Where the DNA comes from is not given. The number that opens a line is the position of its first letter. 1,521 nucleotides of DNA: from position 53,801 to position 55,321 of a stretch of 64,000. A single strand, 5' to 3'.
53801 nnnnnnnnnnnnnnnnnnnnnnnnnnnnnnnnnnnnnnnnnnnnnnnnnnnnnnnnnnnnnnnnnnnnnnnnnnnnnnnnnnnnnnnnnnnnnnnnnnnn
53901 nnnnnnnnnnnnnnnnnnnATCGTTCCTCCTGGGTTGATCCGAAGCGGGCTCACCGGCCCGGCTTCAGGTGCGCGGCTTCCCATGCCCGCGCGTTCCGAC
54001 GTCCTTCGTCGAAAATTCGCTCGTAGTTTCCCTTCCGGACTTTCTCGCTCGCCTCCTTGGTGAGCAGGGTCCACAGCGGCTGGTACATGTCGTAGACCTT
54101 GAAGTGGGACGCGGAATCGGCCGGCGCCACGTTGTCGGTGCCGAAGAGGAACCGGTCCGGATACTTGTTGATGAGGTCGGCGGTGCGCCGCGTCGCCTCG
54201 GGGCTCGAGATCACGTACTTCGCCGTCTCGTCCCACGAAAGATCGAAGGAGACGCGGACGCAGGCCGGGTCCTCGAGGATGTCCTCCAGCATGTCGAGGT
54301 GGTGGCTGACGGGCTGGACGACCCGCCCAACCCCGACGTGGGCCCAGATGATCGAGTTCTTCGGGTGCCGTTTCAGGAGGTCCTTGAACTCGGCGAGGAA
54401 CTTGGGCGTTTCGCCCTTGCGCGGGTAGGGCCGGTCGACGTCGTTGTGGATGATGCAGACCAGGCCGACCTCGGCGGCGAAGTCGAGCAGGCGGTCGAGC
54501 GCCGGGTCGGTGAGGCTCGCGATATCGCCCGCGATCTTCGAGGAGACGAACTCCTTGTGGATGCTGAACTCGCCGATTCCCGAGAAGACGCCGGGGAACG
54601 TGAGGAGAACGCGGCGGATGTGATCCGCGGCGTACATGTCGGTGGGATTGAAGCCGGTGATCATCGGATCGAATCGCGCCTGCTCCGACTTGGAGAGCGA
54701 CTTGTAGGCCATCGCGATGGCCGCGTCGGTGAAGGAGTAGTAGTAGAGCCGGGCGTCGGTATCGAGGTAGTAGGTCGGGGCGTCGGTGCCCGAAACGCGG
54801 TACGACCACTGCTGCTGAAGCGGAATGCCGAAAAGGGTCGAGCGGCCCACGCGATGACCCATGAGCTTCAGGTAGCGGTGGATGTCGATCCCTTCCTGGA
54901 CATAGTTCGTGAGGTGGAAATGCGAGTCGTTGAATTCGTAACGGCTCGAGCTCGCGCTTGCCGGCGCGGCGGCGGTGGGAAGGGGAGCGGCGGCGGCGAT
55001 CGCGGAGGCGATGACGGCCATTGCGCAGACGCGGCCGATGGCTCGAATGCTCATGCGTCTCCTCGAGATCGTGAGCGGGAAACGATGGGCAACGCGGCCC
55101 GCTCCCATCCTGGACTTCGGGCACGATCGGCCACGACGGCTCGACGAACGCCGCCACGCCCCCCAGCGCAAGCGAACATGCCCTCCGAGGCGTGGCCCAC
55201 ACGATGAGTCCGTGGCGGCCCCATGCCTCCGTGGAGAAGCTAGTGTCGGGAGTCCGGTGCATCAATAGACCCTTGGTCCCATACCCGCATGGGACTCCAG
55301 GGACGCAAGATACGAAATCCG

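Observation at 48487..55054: Minus-strand cluster: secreted amidohydrolase, porin, signal-peptide glutaminase, porin, coiled-coil porin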

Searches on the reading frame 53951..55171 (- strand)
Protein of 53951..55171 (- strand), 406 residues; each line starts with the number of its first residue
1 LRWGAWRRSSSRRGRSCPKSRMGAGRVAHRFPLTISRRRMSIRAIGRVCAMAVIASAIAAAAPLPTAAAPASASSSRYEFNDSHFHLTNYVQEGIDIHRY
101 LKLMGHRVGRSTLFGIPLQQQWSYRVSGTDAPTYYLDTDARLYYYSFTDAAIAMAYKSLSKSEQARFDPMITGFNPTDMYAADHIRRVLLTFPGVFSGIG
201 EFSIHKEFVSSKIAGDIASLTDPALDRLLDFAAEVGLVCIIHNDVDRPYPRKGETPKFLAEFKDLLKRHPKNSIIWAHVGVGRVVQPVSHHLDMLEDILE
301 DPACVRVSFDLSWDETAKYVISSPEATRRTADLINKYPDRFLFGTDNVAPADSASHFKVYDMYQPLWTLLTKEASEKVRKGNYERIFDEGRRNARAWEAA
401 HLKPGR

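Call 3: search_protein_families(library=pfam, proteins=[window:53951-55171:-], max_evalue=0.01)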
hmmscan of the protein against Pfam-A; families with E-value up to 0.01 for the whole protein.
window:53951-55171:- (406 aa): 1 family
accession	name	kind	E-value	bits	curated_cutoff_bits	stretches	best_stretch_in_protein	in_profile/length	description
PF04909.20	Amidohydro_2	-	2.9e-11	44.1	26.4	1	218-387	119-287/289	Amidohydrolase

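Call 4: search_protein_families(library=ncbifam, proteins=[window:53951-55171:-], max_evalue=0.01)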
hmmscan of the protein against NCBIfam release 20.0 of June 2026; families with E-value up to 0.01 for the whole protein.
window:53951-55171:- (406 aa): 0 families

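Call 16: search_solved_structures(query=window:53951-55054:-, max_evalue=1, show_alignments=2)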
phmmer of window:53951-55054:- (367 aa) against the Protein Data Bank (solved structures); distinct sequences matched with E-value up to 1: 1.
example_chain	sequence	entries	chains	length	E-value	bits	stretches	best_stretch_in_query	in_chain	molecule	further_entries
3ct2_A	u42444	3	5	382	0.37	13.3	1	213-278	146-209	Muconate cycloisomerase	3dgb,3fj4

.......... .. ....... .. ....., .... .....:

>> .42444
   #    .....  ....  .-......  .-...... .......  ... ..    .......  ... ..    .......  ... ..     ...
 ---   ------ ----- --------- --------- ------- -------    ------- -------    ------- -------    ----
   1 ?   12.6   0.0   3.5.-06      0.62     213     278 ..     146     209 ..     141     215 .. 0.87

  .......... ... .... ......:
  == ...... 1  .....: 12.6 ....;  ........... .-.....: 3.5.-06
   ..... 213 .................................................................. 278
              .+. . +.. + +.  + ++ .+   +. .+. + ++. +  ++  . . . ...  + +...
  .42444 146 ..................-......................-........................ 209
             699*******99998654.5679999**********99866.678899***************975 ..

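Call 19: find_homologous_proteins(query=window:53951-55054:-, max_evalue=0.00001)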
Query window:53951-55054:- (367 aa): 8000 proteins with E <= 0.00001 among 8000 candidates; the best 120 are listed.
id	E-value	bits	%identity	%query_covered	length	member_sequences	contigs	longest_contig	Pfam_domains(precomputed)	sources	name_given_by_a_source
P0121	5.6e-248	840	100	100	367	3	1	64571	PF04909.21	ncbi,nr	ncbi:MAG TPA: amidohydrolase family protein [Candidatus Eisenbacteria bacterium]|nr:amidohydrolase f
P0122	5.5e-216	735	85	99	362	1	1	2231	PF04909.21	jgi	jgi:hypothetical protein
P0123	1.8e-207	707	81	100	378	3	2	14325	PF04909.21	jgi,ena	-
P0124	2.6e-204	697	80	100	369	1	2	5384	PF04909.21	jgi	jgi:hypothetical protein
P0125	1.8e-199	681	85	89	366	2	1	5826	PF04909.21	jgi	jgi:hypothetical protein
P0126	6.8e-196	669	78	99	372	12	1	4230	PF04909.21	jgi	jgi:hypothetical protein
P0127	1.2e-195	668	78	99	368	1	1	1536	PF04909.21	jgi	-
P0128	2.0e-194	664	80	96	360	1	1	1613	PF04909.21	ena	-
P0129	3.5e-194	663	83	89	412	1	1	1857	PF04909.21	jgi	jgi:hypothetical protein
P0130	6.2e-194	662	82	90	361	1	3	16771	PF04909.21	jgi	jgi:hypothetical protein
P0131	1.3e-191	655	75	100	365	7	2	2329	PF04909.21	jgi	jgi:hypothetical protein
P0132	3.3e-191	653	76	99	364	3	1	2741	PF04909.21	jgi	jgi:predicted TIM-barrel fold metal-dependent hydrolase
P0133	3.0e-190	650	75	100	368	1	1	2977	PF04909.21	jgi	jgi:hypothetical protein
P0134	5.8e-190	649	79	90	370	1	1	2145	PF04909.21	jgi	jgi:hypothetical protein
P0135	6.5e-189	646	80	91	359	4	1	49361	PF04909.21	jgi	jgi:hypothetical protein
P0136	1.1e-188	645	78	93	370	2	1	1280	PF04909.21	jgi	-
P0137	1.4e-188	645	77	99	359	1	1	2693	PF04909.21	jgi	jgi:hypothetical protein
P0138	5.6e-188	643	75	99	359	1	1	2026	PF04909.21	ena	-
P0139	9.3e-188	642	76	97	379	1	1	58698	PF04909.21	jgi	jgi:hypothetical protein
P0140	1.0e-187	642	75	99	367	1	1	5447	PF04909.21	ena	-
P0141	1.0e-187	642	77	95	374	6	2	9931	PF04909.21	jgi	jgi:predicted TIM-barrel fold metal-dependent hydrolase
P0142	4.3e-187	640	82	89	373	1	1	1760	PF04909.21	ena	-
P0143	7.8e-187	639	77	95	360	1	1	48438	PF04909.21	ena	-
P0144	8.4e-187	639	77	96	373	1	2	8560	PF04909.21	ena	-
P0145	8.8e-187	639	77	98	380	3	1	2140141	PF04909.21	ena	-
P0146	1.7e-186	638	75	97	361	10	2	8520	PF04909.21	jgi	jgi:predicted TIM-barrel fold metal-dependent hydrolase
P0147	4.0e-186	637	74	99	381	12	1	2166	PF04909.21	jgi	jgi:predicted TIM-barrel fold metal-dependent hydrolase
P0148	4.8e-186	636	81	89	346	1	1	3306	PF04909.21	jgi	jgi:predicted TIM-barrel fold metal-dependent hydrolase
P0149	1.1e-185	635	78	93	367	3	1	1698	PF04909.21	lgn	-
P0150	1.8e-185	635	77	93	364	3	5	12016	PF04909.21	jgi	jgi:predicted TIM-barrel fold metal-dependent hydrolase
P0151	6.5e-185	633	78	93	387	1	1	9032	PF04909.21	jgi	jgi:predicted TIM-barrel fold metal-dependent hydrolase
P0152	8.9e-185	632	78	92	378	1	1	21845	PF04909.21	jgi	jgi:predicted TIM-barrel fold metal-dependent hydrolase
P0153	3.5e-184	630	76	95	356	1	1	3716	PF04909.21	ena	-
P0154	4.7e-184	630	80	90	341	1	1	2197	PF04909.21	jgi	jgi:predicted TIM-barrel fold metal-dependent hydrolase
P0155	1.2e-183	629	78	91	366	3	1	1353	PF04909.21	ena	-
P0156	1.2e-183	629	76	94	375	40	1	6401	PF04909.21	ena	-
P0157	1.6e-183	628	79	90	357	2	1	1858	PF04909.21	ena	-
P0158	2.0e-183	628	77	95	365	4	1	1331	PF04909.21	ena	-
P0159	2.3e-183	628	77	92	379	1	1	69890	PF04909.21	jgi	jgi:predicted TIM-barrel fold metal-dependent hydrolase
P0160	3.6e-183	627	74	98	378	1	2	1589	PF04909.21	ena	-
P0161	4.4e-183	627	78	90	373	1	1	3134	PF04909.21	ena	-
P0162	5.7e-183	626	74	97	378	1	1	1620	PF04909.21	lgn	-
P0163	7.2e-183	626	74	99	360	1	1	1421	PF04909.21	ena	-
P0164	1.9e-182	625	74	98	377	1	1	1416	PF04909.21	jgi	jgi:predicted TIM-barrel fold metal-dependent hydrolase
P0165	2.1e-182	624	79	88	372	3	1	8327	PF04909.21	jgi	jgi:hypothetical protein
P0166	3.3e-182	624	77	92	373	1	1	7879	PF04909.21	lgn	-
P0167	5.0e-182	623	76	94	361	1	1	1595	PF04909.21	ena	-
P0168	3.3e-181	621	73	97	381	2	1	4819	PF04909.21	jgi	jgi:predicted TIM-barrel fold metal-dependent hydrolase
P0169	3.3e-181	621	75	96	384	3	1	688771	PF04909.21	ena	-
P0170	4.4e-181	620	75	96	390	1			PF04909.21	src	-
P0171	5.5e-181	620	79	91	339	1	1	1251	PF04909.21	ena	-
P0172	8.5e-181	619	75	97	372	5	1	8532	PF04909.21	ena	-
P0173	1.1e-180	619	78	90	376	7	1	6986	PF04909.21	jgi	jgi:amidohydrolase family protein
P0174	1.1e-180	619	77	90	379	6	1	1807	PF04909.21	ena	-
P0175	1.3e-180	619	74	97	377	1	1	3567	PF04909.21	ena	-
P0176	2.7e-180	618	74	95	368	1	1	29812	PF04909.21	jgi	jgi:hypothetical protein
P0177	5.2e-180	617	73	98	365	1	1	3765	PF04909.21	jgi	jgi:hypothetical protein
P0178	8.9e-180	616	73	98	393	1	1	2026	PF04909.21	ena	-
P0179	1.2e-179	615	77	89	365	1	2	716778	PF04909.21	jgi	jgi:amidohydrolase family protein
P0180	2.2e-179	614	71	98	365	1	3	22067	PF04909.21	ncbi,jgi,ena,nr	ncbi:MAG TPA: amidohydrolase family protein [Candidatus Sulfotelmatobacter sp.]|nr:amidohydrolase fa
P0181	3.1e-179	614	73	98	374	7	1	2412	PF04909.21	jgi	jgi:predicted TIM-barrel fold metal-dependent hydrolase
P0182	5.4e-179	613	75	96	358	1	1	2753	PF04909.21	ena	-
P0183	6.2e-179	613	73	97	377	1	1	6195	PF04909.21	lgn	-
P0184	7.9e-179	613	73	97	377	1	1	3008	PF04909.21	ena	-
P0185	1.2e-178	612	77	89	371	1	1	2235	PF04909.21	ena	-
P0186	2.4e-178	611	74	97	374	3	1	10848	PF04909.21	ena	-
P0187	3.4e-178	611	73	98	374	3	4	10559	PF04909.21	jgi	jgi:predicted TIM-barrel fold metal-dependent hydrolase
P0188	6.1e-178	610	76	92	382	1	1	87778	PF04909.21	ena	-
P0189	5.6e-177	607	76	89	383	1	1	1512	PF04909.21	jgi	-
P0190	6.2e-177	606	76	93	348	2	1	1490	PF04909.21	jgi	-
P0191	2.6e-176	604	75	89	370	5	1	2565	PF04909.21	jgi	-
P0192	3.9e-176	604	71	99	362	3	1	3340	PF04909.21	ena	-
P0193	4.1e-176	604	72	97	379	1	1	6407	PF04909.21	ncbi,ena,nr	ncbi:MAG TPA: amidohydrolase family protein [Acidimicrobiia bacterium]|nr:amidohydrolase family prot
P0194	4.2e-176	604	71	99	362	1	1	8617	PF04909.21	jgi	jgi:predicted TIM-barrel fold metal-dependent hydrolase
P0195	2.1e-175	601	76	89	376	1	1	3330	PF04909.21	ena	-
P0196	2.2e-175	601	75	89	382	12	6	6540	PF04909.21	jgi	jgi:hypothetical protein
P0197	2.2e-175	601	74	93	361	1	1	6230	PF04909.21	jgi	jgi:hypothetical protein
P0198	3.6e-175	601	76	89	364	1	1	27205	PF04909.21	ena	-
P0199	4.1e-175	600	74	90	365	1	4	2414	PF04909.21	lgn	-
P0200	3.2e-174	598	74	90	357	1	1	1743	PF04909.21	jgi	jgi:predicted TIM-barrel fold metal-dependent hydrolase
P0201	4.2e-174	597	72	96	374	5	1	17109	PF04909.21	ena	-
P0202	5.9e-174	597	74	89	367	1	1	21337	PF04909.21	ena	-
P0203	8.2e-174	596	73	95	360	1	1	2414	PF04909.21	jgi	jgi:predicted TIM-barrel fold metal-dependent hydrolase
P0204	1.2e-173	596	75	88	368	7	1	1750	PF04909.21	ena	-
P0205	1.4e-173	595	70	96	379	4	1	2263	PF04909.21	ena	-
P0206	5.2e-173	594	69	98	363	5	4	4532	PF04909.21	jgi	-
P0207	9.5e-173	593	73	88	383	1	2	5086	PF04909.21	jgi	-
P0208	1.4e-172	592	70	98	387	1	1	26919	PF04909.21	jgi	jgi:hypothetical protein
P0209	1.5e-172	592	70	99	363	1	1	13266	PF04909.21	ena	-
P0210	9.0e-172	589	74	89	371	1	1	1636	PF04909.21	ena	-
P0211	1.7e-171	589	73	89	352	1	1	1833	PF04909.21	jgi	-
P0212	4.7e-171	587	74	89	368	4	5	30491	PF04909.21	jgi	-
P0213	4.8e-171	587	70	97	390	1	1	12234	PF04909.21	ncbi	ncbi:MAG TPA: amidohydrolase family protein [Candidatus Eisenbacteria bacterium]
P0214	1.8e-170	585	67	98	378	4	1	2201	PF04909.21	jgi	-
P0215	2.5e-170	585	71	97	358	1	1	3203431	PF04909.21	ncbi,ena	-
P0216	2.8e-170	585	73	91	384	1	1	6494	PF04909.21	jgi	-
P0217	6.0e-170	583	71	99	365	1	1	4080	PF04909.21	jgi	-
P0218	6.8e-170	583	71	96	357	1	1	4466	PF04909.21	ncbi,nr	ncbi:MAG TPA: amidohydrolase family protein [Candidatus Krumholzibacteria bacterium]|nr:amidohydrola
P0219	8.1e-170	583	70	94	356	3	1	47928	PF04909.21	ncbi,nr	ncbi:MAG TPA: amidohydrolase family protein [Candidatus Eisenbacteria bacterium]|nr:amidohydrolase f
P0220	1.1e-169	583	77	87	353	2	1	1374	PF04909.21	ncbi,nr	ncbi:MAG TPA: amidohydrolase family protein, partial [Candidatus Eisenbacteria bacterium]|nr:amidohy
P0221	1.8e-169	582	69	98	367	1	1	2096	PF04909.21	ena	-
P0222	8.3e-169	580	70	97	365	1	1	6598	PF04909.21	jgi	-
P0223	1.1e-168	579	73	91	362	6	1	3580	PF04909.21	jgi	jgi:predicted TIM-barrel fold metal-dependent hydrolase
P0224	1.6e-168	579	73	88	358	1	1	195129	PF04909.21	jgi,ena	jgi:hypothetical protein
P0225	1.8e-168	579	75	89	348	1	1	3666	PF04909.21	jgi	jgi:hypothetical protein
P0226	1.8e-168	579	73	91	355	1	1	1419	PF04909.21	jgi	-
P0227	2.6e-168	578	74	89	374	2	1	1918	PF04909.21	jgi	-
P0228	1.3e-167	576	69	98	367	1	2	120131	PF04909.21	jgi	jgi:predicted TIM-barrel fold metal-dependent hydrolase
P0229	1.5e-167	576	69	97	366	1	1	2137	PF04909.21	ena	-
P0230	4.9e-167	574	71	89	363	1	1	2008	PF04909.21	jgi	-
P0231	6.8e-167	573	71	95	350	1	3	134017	PF04909.21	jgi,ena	-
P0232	1.2e-166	573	72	90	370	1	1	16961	PF04909.21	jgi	jgi:predicted TIM-barrel fold metal-dependent hydrolase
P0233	1.4e-166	572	71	88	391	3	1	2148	PF04909.21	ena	-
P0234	1.5e-166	572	72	92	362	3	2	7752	PF04909.21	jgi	jgi:hypothetical protein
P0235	2.4e-166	572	66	99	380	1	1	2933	PF04909.21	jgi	-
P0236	2.5e-166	572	71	88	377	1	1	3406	PF04909.21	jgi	jgi:predicted TIM-barrel fold metal-dependent hydrolase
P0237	5.1e-166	571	67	99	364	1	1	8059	PF04909.21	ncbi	-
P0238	6.0e-166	570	66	98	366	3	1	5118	PF04909.21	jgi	jgi:hypothetical protein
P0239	6.8e-166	570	72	91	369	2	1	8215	PF04909.21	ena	-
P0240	6.9e-166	570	74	88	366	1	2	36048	PF04909.21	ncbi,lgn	ncbi:MAG: amidohydrolase family protein [Candidatus Eiseniibacteriota bacterium]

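Call 28: predict_structure(alignment_id=A1)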
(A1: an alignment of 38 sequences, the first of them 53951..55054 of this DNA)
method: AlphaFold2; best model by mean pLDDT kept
length: 367 residues; sequences in the alignment: 38
mean_pLDDT: 74.2   pTM: 0.76
mean pLDDT of the five models: 74.2, 73.6, 72.5, 71.8, 68.7
residues with pLDDT >= 90: 124; 70-90: 111; 50-70: 57; < 50: 75
segments of 3 or more residues with pLDDT < 50: 1-8, 22-36, 79-103, 164-178, 207-209, 244-247
pLDDT, mean of each block of 10 residues (from residue 1): 44 53 45 57 80 75 92 70 35 34 62 89 92 74 85 79 43 41 85 91 61 64 88 88 50 83 93 85 90 96 86 88 95 97 94 91 70
secondary structure, 60 per line:
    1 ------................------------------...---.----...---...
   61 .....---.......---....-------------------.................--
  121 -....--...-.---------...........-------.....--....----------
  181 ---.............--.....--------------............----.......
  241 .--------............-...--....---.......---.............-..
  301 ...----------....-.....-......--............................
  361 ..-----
elements in order: H7-22 E41-43 H58-65 E69-75 H79-82 H102-118 H122-125 E128-130 H142-152 E160-164 H167-170 H184-196 E199-203 H218-229 E234-238 H250-261 E268-271 H275-281 H285-297 H314-317 H319-323 H325-330 H333-362

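Call 32: fold_search(model_id=the predicted structure, library=pdb)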
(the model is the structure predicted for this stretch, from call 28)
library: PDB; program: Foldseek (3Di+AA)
matches with E <= 10: 1226; with E <= 0.001: 47
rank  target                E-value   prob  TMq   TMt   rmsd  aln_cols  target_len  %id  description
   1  3cjp_A                1.9e-08  1.00  0.51  0.68   5.9       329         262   14  Crystal structure of an uncharacterized amidohydrolase CAC3332 from Clostridium acetobutylicum (released 2008-03-25)
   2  6m53_C                2.7e-07  1.00  0.52  0.57   6.7       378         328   16  Crystal structure of 2, 3-dihydroxybenzoic acid decarboxylase from Fusarium oxysporum (released 2020-07-15)
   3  3nur                  1.5e-06  1.00  0.52  0.61   7.5       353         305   14  Crystal structure of a putative amidohydrolase from Staphylococcus aureus (released 2011-07-13)
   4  8yt2_B                2.2e-06  1.00  0.44  0.49   8.0       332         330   13  Crystal structure of ACMSD mutant W194A (released 2024-10-16)
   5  2f6k_A                2.3e-06  1.00  0.50  0.58   8.0       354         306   14  Crystal Structure of Amidohydrorolase II; Northeast Structural Genomics Target LpR24 (released 2006-01-10)
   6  6dxs_A                3.0e-06  1.00  0.51  0.54   9.1       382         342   14  Crystal structure of the LigJ hydratase E284Q mutant substrate complex with (3Z)-2-keto-4-carboxy-3-hexenedioate (released 2018-09-26)
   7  4do7_A                3.2e-06  1.00  0.52  0.66   7.1       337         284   14  Crystal structure of an amidohydrolase (cog3618) from burkholderia multivorans (target efi-500235) with bound zn, spac (released 2012-02-29)
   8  2dvt_C                3.2e-06  1.00  0.48  0.54   8.4       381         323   14  Crystal Structure of 2,6-Dihydroxybenzoate Decarboxylase from Rhizobium (released 2006-09-19)
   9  6mgt_A                3.7e-06  1.00  0.46  0.50   7.9       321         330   13  Crystal structure of alpha-Amino-beta-Carboxymuconate-epsilon-Semialdehyde Decarboxylase Mutant H110A (released 2019-06-19)
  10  2hbx_A                3.7e-06  1.00  0.46  0.50   7.8       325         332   14  Crystal Structure of alpha-Amino-beta-Carboxymuconate-epsilon-Semialdehyde-Decarboxylase (ACMSD) (released 2006-09-19)
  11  4ifk_B                4.4e-06  1.00  0.47  0.51   8.4       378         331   13  Arginines 51 and 239* from a Neighboring Subunit are Essential for Catalysis in a Zinc-dependent Decarboxylase (released 2013-09-18)
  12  4ifk_A                5.4e-06  1.00  0.46  0.50   7.8       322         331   14  Arginines 51 and 239* from a Neighboring Subunit are Essential for Catalysis in a Zinc-dependent Decarboxylase (released 2013-09-18)
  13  4era_A                6.9e-06  1.00  0.47  0.52   8.7       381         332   13  Evidence for a Dual Role of an Active Site Histidine in alpha-Amino-beta-Carboxymuconate-epsilon-Semialdehyde Decarbox (released 2012-08-22)
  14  6dxq_D                9.0e-06  1.00  0.52  0.56   7.7       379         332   15  Crystal structure of the LigJ Hydratase product complex with 4-carboxy-4-hydroxy-2-oxoadipate (released 2018-09-26)
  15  2hbv_A                9.4e-06  1.00  0.48  0.53   8.2       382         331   12  Crystal Structure of alpha-Amino-beta-Carboxymuconate-epsilon-Semialdehyde-Decarboxylase (ACMSD) (released 2006-09-19)
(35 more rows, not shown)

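Call 63: search_protein_representatives(protein=window:53951-55054:-)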
Query: 367 residues. Proteins with E-value up to 0.001 (for the whole library): 1724; up to 1e-10: 1055; up to 1e-30: 334. The best 150 are listed.
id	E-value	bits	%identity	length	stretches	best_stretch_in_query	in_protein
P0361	4.2e-135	467.2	60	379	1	17-363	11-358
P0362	8.6e-120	416.8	57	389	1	34-363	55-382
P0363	3.8e-115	401.5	55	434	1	27-364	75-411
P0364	2.0e-111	389.3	60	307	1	65-342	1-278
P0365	7.2e-110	384.2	71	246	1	9-242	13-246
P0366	6.0e-106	371.2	66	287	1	18-278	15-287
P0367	3.1e-99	349.2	51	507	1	25-327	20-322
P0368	3.1e-86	306.4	66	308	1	24-230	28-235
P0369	3.3e-84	299.7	70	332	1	35-222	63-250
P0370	4.0e-84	299.4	61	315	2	65-220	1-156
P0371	1.2e-83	297.9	56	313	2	106-363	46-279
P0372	2.7e-83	296.7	59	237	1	140-364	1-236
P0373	4.4e-83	296.0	74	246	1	28-205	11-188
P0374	3.5e-80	286.5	72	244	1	28-207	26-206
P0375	1.9e-79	284.1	45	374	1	40-362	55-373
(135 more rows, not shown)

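Call 70: find_encoding_contigs(protein=P0215, flank=8000, max_places=2)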
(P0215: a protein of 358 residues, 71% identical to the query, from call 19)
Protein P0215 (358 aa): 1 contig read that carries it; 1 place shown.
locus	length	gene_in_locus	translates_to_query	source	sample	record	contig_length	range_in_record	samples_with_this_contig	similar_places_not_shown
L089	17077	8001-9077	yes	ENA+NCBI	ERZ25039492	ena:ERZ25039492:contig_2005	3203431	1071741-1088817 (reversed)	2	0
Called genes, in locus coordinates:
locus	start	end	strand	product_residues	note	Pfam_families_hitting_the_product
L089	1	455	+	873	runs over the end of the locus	PF00206:Lyase_1, PF10415:FumaraseC_C (weak), PF00710:Asparaginase, PF17763:Asparaginase_C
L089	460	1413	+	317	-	-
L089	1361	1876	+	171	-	PF07396:Porin_O_P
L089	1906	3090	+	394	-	PF13609:Porin_4 (faint), PF19577:DcaP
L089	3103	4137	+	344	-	PF04960:Glutaminase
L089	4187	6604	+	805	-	-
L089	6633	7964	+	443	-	-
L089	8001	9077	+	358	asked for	PF04909:Amidohydro_2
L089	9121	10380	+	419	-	-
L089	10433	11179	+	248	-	-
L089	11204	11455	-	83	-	-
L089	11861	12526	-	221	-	PF01988:VIT1 (weak)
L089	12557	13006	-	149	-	PF03729:DUF308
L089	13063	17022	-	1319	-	PF27051:TamB_N, PF04357:TamB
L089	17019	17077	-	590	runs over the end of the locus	PF17243:POTRA_TamA_1, PF07244:POTRA (faint), PF01103:Omp85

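Call 71: find_encoding_contigs(protein=P0145, flank=8000, max_places=2)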
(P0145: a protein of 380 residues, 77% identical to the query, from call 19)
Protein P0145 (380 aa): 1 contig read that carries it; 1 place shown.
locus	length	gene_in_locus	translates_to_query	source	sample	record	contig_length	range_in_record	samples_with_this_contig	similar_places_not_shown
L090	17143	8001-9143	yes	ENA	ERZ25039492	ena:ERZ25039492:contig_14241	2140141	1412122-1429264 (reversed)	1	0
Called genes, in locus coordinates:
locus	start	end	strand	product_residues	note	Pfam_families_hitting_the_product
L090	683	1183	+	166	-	PF00961:LAGLIDADG_1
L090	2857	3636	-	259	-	-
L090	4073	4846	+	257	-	-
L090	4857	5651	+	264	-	-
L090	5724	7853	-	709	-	PF26146:PI-PLC_X, PF26178:Rv2075c_cat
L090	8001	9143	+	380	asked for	PF04909:Amidohydro_2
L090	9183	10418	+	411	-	PF19577:DcaP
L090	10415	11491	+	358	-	PF04960:Glutaminase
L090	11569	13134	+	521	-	PF00206:Lyase_1, PF10415:FumaraseC_C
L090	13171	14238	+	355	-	PF00710:Asparaginase, PF17763:Asparaginase_C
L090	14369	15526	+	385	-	PF07396:Porin_O_P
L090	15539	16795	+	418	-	-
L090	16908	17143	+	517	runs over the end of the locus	PF19577:DcaP, PF02530:Porin_2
